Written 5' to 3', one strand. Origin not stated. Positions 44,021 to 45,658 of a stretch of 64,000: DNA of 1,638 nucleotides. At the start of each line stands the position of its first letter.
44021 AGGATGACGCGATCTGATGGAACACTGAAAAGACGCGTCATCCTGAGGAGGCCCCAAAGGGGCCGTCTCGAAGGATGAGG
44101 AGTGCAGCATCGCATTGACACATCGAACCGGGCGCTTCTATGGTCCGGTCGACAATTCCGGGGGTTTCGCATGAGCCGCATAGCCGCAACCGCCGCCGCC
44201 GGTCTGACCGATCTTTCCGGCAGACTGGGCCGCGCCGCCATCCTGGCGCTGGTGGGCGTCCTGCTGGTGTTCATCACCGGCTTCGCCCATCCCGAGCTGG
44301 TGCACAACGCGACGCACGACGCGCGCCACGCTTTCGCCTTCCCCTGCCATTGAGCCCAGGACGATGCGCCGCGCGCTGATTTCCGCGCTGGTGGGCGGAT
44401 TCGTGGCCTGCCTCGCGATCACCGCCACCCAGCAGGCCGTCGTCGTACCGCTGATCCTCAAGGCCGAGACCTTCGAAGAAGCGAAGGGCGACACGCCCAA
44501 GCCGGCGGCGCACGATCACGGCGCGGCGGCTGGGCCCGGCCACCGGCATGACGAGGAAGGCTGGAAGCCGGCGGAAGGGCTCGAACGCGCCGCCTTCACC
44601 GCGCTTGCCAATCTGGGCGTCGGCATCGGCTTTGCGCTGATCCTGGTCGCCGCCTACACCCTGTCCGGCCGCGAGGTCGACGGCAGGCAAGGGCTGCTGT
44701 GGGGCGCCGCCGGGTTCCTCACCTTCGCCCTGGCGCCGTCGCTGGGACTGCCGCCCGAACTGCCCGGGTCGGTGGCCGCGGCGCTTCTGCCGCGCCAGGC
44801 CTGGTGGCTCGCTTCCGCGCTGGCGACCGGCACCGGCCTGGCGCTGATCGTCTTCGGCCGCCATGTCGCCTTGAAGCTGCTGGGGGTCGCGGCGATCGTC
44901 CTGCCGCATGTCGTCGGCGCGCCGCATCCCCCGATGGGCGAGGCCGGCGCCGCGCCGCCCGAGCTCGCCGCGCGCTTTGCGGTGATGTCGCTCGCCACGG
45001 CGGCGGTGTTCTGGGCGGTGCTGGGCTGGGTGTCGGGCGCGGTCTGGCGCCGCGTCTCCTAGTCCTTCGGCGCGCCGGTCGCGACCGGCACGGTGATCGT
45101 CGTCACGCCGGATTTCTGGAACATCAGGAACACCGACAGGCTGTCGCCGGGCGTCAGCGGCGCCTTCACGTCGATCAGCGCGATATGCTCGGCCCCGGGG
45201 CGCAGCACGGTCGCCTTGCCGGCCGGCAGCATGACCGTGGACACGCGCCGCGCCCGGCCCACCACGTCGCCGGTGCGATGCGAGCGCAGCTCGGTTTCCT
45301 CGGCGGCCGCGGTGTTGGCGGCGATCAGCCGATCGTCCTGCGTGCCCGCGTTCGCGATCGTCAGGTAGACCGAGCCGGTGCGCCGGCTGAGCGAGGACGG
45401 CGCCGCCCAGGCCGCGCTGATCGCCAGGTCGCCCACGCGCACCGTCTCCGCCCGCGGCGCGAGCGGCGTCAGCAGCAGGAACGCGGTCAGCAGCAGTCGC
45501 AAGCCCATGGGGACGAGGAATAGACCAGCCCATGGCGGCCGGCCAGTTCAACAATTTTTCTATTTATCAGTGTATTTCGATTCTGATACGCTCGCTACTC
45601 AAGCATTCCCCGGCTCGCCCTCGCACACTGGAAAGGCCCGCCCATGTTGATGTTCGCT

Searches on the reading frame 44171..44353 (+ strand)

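Call 78: search_protein_families(library=pfam, proteins=[window:44171-44353:+], max_evalue=0.00001)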
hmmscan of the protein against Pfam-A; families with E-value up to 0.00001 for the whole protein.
window:44171-44353:+ (60 aa): 1 family
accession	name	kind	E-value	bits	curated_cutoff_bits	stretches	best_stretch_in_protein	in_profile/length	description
PF09489.15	CbtB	-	9.3e-16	58.2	27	1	14-60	5-51/51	Probable cobalt transporter subunit (CbtB)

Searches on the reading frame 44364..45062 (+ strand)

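Call 78: search_protein_families(library=pfam, proteins=[window:44364-45062:+], max_evalue=0.00001)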
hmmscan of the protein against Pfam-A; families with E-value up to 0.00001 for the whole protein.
window:44364-45062:+ (232 aa): 1 family
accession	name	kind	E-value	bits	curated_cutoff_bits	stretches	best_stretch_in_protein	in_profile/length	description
PF09490.15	CbtA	-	5.4e-49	167.7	30.7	1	2-228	2-238/239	Probable cobalt transporter subunit (CbtA)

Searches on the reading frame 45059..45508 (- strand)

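Call 78: search_protein_families(library=pfam, proteins=[window:45059-45508:-], max_evalue=0.00001)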
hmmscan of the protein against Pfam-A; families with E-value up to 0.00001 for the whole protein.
window:45059-45508:- (149 aa): 1 family
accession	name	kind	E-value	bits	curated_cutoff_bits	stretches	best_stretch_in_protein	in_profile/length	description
PF04314.18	PCuAC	-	3.7e-24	85.1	29.4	1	30-136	1-107/109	Copper chaperone PCu(A)C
